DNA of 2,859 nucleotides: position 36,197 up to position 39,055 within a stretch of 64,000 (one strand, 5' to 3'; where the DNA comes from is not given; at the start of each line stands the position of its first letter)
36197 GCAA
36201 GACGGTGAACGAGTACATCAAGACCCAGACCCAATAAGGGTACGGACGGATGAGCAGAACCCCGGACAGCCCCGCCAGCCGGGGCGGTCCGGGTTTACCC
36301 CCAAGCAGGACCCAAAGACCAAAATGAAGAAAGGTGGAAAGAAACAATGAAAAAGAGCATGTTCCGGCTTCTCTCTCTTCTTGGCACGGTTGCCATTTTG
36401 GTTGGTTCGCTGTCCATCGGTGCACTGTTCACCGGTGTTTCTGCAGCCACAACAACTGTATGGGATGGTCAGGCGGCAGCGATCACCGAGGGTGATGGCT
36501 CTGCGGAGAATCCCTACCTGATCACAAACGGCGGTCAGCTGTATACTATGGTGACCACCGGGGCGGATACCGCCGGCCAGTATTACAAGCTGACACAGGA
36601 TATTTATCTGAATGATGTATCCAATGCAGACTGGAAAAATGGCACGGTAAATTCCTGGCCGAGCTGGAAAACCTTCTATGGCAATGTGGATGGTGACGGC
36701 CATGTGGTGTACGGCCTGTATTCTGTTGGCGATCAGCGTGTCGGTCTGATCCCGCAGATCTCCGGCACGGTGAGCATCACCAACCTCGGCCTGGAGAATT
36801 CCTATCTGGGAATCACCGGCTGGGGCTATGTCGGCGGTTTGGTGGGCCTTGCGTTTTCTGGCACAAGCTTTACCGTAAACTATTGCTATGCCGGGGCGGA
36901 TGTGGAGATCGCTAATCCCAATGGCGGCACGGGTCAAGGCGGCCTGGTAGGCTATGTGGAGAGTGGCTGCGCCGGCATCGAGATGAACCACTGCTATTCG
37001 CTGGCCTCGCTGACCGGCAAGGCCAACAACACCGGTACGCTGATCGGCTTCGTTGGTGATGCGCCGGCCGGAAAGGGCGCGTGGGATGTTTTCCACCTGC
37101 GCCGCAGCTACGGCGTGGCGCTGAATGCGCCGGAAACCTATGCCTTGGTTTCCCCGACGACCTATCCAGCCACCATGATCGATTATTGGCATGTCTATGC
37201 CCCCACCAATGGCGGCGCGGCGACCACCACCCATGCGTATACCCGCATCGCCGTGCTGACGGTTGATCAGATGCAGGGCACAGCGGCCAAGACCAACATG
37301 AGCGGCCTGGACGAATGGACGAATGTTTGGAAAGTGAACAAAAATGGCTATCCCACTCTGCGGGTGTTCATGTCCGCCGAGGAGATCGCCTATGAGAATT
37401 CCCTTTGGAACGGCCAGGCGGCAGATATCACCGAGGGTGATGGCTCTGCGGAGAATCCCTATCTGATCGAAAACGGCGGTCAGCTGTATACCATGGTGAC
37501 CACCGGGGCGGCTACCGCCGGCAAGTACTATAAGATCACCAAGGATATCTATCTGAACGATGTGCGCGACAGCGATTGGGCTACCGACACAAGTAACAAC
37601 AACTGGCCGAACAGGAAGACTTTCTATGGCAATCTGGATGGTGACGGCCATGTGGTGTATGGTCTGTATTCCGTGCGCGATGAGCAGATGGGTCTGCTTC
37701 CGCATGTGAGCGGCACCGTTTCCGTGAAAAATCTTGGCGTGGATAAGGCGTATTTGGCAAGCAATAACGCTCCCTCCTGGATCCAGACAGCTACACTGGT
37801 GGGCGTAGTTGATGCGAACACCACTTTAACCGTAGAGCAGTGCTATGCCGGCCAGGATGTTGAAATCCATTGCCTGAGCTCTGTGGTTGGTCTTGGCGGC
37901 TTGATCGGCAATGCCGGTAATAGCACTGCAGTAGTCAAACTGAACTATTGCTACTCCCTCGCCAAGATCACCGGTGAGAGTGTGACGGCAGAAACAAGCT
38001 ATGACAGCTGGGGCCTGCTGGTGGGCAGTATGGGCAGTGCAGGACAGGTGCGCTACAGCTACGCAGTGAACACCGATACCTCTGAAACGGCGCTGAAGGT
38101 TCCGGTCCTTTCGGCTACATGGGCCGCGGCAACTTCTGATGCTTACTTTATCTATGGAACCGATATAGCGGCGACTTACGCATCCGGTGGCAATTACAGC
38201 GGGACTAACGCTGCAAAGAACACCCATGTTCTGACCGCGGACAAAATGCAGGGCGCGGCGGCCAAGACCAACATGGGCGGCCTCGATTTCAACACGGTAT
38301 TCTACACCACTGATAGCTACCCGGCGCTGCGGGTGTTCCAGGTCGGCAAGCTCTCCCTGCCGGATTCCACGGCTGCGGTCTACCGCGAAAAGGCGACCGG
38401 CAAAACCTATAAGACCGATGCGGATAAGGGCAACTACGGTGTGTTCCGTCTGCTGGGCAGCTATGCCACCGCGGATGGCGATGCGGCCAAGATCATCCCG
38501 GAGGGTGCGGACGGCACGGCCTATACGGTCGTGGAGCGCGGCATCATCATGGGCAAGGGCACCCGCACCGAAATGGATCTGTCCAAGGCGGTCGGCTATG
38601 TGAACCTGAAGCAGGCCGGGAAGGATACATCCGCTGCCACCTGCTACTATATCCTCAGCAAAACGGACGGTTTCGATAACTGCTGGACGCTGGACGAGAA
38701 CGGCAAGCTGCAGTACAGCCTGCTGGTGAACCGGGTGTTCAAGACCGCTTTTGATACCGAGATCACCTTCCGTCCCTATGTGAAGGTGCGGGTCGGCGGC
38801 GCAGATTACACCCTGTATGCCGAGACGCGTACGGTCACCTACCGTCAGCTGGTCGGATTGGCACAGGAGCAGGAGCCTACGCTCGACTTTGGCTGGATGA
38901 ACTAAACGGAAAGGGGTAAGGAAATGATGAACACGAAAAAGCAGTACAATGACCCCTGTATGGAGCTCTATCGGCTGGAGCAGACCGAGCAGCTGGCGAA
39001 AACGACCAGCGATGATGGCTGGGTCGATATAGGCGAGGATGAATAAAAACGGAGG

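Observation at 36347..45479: Seven-module GLUG-type surface proteins as cargo of a sugar-importer operon: candidate undescribed glycan-capture or depolymerising apparatus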

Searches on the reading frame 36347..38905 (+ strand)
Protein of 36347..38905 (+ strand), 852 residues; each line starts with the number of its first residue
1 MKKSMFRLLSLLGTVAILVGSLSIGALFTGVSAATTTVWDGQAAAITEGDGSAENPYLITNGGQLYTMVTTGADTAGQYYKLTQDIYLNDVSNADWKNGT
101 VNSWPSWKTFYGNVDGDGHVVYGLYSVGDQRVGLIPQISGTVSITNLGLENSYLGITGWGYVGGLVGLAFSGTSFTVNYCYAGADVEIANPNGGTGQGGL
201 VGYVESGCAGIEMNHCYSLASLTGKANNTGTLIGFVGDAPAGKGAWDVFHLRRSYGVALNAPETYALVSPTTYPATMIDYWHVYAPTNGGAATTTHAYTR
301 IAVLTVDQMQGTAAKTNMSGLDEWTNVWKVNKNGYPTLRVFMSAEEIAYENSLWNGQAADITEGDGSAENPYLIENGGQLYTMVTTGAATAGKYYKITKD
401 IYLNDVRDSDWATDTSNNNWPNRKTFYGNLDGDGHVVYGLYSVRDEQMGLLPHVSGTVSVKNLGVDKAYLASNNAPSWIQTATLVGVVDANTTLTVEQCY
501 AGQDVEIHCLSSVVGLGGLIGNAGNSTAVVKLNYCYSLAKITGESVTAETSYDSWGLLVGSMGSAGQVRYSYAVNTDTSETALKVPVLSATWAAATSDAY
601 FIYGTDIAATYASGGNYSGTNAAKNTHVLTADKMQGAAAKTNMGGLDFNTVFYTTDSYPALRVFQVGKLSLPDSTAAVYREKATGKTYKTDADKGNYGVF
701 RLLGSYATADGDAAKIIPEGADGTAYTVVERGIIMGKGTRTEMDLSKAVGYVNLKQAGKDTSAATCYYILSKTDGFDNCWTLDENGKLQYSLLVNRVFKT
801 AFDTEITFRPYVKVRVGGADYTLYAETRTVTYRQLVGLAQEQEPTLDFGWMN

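Call 5: search_protein_families(library=pfam, proteins=[window:36347-38905:+], max_evalue=1)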
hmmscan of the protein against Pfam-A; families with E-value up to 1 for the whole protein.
window:36347-38905:+ (852 aa): 1 family
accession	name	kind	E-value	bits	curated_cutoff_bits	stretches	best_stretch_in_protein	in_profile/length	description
PF07581.17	Glug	-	0.18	12.8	20.5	1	161-186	4-27/28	The GLUG motif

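Call 14: find_homologous_proteins(query=window:36347-38902:+, max_evalue=0.00001)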
Query window:36347-38902:+ (852 aa): 248 proteins with E <= 0.00001 among 8000 candidates; the best 120 are listed.
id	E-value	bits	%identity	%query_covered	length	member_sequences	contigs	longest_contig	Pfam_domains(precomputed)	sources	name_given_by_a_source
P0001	0.0e+0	1607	86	100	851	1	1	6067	-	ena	-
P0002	0.0e+0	1409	76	100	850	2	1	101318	-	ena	-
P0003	0.0e+0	1345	73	100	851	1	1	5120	-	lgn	-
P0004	0.0e+0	1305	73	100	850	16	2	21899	-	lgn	-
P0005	0.0e+0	1112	65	100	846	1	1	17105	-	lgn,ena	-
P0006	0.0e+0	1111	65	100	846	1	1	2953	-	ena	-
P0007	0.0e+0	1103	64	100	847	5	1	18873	-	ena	-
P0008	6.0e-91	324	32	78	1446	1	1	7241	PF09479.17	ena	-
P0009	4.5e-87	311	31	78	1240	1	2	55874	PF00722.29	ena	-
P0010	8.7e-87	310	31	74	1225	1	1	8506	-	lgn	-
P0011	4.0e-86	308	29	80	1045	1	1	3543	-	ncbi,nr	ncbi:MAG: hypothetical protein IJW27_03485, partial [Clostridia bacterium]|nr:hypothetical protein [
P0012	1.5e-85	306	29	76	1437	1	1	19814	PF09479.17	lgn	-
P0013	2.7e-85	305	33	78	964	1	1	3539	-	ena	-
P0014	2.4e-84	302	30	77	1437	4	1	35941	PF09479.17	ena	-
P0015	1.4e-82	296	31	74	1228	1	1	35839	-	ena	-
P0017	6.9e-79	284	33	55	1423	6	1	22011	PF09479.17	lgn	-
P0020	3.5e-73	265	30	75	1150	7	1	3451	PF09479.17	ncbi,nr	ncbi:MAG: InlB B-repeat-containing protein, partial [Clostridia bacterium]|nr:InlB B-repeat-containi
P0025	3.5e-67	246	32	51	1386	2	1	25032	PF09479.17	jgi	-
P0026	1.1e-66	244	32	74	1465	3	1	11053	PF09479.17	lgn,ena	-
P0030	9.4e-63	231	29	70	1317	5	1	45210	PF09479.17,PF00404.25,PF00722.29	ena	-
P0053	1.7e-53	200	32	58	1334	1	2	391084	PF17996.8,PF13472.13,PF00657.29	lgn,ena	-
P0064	9.0e-49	185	32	55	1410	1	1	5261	PF09479.17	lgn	-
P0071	7.0e-48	182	33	51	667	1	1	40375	PF07581.18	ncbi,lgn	-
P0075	1.6e-47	180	31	77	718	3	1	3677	PF09479.17,PF00404.25,PF18998.7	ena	-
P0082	1.3e-45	174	33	51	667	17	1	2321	PF07581.18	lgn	-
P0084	2.7e-45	173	32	51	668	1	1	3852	PF07581.18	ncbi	-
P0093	5.9e-44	169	32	78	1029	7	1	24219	PF09479.17,PF00722.29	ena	-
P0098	4.5e-43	166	28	78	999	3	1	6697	PF09479.17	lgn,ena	-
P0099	8.3e-43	165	31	51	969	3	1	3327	PF09479.17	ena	-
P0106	1.6e-41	161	28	78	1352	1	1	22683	PF09479.17,PF00722.29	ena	-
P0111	5.9e-41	159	28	78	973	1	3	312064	PF00722.29,PF26113.1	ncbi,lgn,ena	-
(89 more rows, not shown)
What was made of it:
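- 36347..38905 (+): Protein A, 852 aa: signal peptide, two beta-helix modules, and a 188-aa C-terminal domain found only in this lineage; no membrane or wall anchor. Seven orthologues at 64-86% identity (call 14).
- Closest known: Pfam GLUG motif. Same: Three relatives (P0071, P0082, P0084) carry precomputed PF07581 hits (call 14).
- Several relatives carry real dockerins, so they use the standard system (call 14).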

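Call 16: find_encoding_contigs(protein=P0002, flank=10000, max_places=3)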
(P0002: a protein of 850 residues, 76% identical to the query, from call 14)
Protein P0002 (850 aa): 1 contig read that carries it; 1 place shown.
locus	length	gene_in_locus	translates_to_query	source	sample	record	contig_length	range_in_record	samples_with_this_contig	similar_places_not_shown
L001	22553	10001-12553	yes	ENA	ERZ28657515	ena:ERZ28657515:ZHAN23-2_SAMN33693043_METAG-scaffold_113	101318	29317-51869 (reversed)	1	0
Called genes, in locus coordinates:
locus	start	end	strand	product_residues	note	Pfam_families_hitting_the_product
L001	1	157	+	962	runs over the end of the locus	PF01547:SBP_bac_1, PF13416:SBP_bac_8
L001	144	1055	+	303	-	PF00528:BPD_transp_1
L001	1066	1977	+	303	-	-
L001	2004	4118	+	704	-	PF04893:Yip1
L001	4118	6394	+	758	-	PF18952:DUF5696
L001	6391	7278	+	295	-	PF00528:BPD_transp_1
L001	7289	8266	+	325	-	PF00528:BPD_transp_1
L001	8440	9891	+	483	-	PF01547:SBP_bac_1, PF13416:SBP_bac_8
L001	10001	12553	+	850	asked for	-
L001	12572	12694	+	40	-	-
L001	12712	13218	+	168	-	-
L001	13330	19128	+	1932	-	PF09479:Flg_new (weak)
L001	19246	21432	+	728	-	PF16875:Glyco_hydro_36N, PF02065:Melibiase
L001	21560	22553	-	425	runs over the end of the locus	PF12708:Pect-lyase_RHGA_epim (weak), PF00295:Glyco_hydro_28, PF13229:Beta_helix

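Call 29: find_encoding_contigs(protein=P0004, flank=10000, max_places=3)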
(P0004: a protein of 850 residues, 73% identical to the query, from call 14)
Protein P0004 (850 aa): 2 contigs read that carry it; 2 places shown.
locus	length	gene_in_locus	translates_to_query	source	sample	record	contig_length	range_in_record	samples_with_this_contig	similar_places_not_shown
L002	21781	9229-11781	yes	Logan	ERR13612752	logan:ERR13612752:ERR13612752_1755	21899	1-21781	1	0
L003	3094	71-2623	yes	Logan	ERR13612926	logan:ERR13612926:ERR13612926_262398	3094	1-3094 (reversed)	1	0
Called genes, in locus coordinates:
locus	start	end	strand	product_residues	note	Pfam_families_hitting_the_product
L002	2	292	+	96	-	?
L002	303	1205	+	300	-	-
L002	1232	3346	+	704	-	PF04893:Yip1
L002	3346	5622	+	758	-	PF18952:DUF5696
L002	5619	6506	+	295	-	PF00528:BPD_transp_1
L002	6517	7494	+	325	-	PF00528:BPD_transp_1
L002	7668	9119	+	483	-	PF01547:SBP_bac_1, PF13416:SBP_bac_8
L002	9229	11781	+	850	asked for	-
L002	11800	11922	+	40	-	-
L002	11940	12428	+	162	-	-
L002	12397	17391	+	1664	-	PF09479:Flg_new (faint)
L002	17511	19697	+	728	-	PF16875:Glyco_hydro_36N, PF02065:Melibiase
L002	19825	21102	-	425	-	PF12708:Pect-lyase_RHGA_epim (faint), PF00295:Glyco_hydro_28, PF13229:Beta_helix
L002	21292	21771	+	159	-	PF04892:VanZ-LLP1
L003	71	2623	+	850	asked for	-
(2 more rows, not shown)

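Call 30: find_encoding_contigs(protein=P0007, flank=10000, max_places=3)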
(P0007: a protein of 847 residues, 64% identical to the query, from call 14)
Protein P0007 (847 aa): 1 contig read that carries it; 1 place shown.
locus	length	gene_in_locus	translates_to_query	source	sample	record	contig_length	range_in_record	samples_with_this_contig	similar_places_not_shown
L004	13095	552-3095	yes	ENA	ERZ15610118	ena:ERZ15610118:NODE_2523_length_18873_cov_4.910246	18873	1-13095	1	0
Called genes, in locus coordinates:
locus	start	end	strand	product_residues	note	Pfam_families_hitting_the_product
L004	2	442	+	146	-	?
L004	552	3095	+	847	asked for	-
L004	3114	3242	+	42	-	-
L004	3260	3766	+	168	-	-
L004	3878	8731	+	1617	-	PF09479:Flg_new (faint)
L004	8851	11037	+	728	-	PF16875:Glyco_hydro_36N, PF02065:Melibiase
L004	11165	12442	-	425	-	PF12708:Pect-lyase_RHGA_epim (faint), PF00295:Glyco_hydro_28, PF13229:Beta_helix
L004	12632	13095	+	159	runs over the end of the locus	PF04892:VanZ-LLP1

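Call 35: find_related_loci(query=window:36347-38902:+, collection=genome_contigs, flank=10000)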
Query window:36347-38902:+ (852 aa) in genome_contigs; peptide patterns used: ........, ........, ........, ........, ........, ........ (x = any residue, [..] = any of these).
9 stretches matched a pattern, but none encodes a relative of the query by tblastn (E <= 1e-3).
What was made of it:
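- Tried and rejected: GTDB scan with protein A: nothing found (call 35).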

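Call 60: search_protein_families(library=ncbifam, proteins=[window:36347-38902:+], max_evalue=0.01)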
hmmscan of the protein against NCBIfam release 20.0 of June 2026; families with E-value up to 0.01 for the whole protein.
window:36347-38902:+ (852 aa): 0 families

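Call 83: list_cluster_members(proteins=[window:36347-38902:+, window:39681-45476:+, window:30464-32737:+, window:45598-47781:+, window:17891-19174:+])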
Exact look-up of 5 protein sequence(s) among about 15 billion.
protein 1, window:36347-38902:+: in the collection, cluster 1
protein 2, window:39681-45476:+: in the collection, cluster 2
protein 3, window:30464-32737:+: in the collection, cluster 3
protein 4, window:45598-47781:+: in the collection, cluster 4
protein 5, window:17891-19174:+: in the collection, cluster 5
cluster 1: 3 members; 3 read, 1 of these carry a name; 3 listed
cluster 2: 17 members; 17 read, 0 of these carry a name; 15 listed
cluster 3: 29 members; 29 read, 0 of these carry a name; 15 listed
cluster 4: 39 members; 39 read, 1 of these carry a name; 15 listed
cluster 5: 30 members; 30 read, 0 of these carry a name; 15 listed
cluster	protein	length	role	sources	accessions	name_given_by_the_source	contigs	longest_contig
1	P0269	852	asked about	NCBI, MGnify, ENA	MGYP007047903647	CR=1 FL=1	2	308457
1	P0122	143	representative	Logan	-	-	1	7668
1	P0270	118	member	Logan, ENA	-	-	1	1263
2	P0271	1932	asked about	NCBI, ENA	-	-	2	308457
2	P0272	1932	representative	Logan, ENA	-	-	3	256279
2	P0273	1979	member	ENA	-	-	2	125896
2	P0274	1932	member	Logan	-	-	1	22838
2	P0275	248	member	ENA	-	-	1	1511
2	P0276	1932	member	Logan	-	-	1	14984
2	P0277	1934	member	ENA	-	-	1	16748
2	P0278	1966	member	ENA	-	-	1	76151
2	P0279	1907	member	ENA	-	-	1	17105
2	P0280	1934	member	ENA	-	-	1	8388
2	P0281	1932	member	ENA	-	-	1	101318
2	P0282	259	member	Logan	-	-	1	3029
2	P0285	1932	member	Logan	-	-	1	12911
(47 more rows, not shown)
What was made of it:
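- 36347..38905 (+): Exact sequence present in the public collection (call 83).
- A's 90%-identity cluster has 3 members, against 17-39 for its neighbours (call 83).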

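Call 84: find_encoding_contigs(protein=window:36347-38902:+, flank=1000, max_places=3)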
Protein window:36347-38902:+ (852 aa): no gene with exactly this product is on record in the collection.
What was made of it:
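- The organism is uncultured and unidentified (calls 35, 84).
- Tried and rejected: Exact look-up of A's contig: failed (call 84), so the organism stays unnamed.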

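Call 85: find_encoding_contigs(protein=P0111, flank=9000, max_places=2)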
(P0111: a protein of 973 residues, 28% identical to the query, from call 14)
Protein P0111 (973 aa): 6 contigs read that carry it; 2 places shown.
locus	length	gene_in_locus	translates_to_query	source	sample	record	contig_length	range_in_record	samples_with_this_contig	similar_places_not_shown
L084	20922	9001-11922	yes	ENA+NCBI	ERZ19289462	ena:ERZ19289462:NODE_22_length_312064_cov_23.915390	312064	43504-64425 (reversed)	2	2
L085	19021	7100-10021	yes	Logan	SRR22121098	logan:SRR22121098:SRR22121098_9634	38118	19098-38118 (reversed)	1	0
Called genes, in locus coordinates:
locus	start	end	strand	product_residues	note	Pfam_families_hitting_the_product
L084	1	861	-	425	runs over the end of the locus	PF00709:Adenylsucc_synt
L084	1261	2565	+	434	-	PF02403:Seryl_tRNA_N, PF00587:tRNA-synt_2b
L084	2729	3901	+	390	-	PF00149:Metallophos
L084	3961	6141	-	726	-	PF16875:Glyco_hydro_36N, PF02065:Melibiase, PF01055:Glyco_hydro_31_2nd, PF16874:Glyco_hydro_36C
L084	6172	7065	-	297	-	PF02311:AraC_binding, PF07883:Cupin_2 (weak), PF00165:HTH_AraC (weak), PF12833:HTH_18, PF00165:HTH_AraC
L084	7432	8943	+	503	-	PF00722:Glyco_hydro_16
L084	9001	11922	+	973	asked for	PF00722:Glyco_hydro_16, PF26113:GH16_XgeA (faint)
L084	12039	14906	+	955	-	PF01547:SBP_bac_1, PF13416:SBP_bac_8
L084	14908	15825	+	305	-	PF00528:BPD_transp_1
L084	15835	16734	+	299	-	PF00528:BPD_transp_1 (weak)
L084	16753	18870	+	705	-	PF04893:Yip1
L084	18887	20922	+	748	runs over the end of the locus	PF18952:DUF5696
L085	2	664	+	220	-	?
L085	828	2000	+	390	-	PF00149:Metallophos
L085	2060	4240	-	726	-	PF16875:Glyco_hydro_36N, PF02065:Melibiase, PF01055:Glyco_hydro_31_2nd, PF16874:Glyco_hydro_36C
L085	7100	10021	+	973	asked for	PF00722:Glyco_hydro_16, PF26113:GH16_XgeA (faint)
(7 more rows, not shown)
